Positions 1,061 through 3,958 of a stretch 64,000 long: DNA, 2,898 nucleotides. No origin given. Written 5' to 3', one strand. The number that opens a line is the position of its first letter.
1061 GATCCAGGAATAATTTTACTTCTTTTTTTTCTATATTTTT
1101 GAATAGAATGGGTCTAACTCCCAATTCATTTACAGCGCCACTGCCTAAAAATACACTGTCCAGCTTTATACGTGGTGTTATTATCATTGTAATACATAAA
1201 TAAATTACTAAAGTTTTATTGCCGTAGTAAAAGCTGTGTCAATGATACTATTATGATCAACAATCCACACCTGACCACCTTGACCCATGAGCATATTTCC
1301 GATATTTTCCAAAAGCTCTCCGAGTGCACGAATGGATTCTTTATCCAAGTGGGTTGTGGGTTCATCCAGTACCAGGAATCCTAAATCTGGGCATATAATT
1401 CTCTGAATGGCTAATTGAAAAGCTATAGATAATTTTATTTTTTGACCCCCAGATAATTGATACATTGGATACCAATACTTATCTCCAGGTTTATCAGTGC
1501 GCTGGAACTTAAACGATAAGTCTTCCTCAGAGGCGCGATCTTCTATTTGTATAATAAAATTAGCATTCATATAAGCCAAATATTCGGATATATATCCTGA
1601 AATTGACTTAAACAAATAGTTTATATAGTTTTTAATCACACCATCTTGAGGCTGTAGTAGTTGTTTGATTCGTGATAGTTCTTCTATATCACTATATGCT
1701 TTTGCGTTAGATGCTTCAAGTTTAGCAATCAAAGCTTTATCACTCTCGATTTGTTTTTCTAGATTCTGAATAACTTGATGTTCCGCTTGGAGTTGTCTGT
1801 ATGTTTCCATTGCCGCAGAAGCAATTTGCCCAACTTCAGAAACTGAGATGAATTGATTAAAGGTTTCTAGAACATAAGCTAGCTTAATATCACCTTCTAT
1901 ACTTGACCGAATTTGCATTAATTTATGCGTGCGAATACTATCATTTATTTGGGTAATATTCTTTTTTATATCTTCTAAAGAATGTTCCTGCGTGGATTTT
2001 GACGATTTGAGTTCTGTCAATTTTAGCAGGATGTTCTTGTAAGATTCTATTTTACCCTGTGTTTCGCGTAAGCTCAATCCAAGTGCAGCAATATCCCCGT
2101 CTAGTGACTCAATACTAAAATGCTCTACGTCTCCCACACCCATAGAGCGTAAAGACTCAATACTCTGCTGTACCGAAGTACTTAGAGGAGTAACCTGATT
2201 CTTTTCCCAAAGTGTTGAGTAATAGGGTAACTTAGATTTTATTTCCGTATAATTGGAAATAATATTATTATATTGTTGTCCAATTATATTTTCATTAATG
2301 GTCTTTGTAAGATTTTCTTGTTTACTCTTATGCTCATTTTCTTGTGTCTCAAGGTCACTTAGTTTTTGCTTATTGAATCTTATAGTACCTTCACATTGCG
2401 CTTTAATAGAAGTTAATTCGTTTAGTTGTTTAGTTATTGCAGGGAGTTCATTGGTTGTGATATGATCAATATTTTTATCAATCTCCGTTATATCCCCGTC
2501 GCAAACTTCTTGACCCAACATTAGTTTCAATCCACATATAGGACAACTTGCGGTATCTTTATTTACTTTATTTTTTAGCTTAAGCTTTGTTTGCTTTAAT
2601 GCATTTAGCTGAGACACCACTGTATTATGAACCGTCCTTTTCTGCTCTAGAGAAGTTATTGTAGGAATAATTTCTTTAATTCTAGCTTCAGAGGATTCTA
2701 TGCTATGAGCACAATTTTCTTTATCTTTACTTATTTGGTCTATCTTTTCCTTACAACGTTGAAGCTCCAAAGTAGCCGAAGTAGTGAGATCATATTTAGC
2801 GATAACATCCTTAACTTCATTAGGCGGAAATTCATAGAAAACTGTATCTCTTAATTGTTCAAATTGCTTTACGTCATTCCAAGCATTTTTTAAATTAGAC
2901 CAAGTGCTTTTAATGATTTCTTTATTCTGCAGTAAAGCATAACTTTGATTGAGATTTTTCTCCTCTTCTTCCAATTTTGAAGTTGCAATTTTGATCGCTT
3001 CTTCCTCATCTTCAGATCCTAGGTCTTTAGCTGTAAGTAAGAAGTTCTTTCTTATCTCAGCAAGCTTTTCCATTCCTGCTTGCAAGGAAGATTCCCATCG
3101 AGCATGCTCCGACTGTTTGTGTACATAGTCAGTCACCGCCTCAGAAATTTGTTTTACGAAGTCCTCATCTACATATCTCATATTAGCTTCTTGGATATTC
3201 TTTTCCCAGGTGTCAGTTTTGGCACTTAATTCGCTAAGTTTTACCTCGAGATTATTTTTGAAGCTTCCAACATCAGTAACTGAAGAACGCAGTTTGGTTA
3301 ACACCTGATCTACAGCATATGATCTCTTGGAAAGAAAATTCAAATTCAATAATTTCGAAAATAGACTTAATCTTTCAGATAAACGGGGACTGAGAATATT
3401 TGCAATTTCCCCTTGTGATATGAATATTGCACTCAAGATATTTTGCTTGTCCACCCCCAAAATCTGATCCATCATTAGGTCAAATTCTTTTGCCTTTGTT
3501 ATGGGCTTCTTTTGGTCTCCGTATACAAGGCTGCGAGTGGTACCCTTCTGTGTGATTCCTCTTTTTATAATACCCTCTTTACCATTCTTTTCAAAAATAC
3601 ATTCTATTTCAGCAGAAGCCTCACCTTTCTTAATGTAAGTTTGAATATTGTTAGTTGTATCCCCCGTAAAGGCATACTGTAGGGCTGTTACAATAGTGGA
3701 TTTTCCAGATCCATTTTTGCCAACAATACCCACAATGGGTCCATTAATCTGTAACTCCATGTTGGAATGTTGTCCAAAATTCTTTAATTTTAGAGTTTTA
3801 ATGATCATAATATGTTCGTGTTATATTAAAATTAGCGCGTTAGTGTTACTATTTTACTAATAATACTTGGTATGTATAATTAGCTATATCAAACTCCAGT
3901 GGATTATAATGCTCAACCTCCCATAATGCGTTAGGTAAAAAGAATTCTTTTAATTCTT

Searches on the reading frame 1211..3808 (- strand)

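Call 20: search_protein_families(library=phrogs, proteins=[window:1211-3808:-], max_evalue=0.00001)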
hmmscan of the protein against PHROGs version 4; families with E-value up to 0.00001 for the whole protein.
window:1211-3808:- (866 aa): 6 families
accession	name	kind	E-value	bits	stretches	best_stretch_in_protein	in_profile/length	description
phrog_77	-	DNA, RNA and nucleotide metabolism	1e-44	154.3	1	1-865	296-942/967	SbcC-like subunit of palindrome specific endonuclease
phrog_1499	-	unknown function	9.9e-16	59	1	1-428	3-337/427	-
phrog_293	-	moron, auxiliary metabolic gene and host takeover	7.1e-12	45.1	1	715-852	470-606/1058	ABC transporter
phrog_2392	-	moron, auxiliary metabolic gene and host takeover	1.5e-09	37.8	0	784-836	617-663/726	ABC transporter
phrog_8323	-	unknown function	2.2e-08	34.1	1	1-57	49-100/623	-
phrog_3940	-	unknown function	6.2e-08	32.9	1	3-64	5-69/537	-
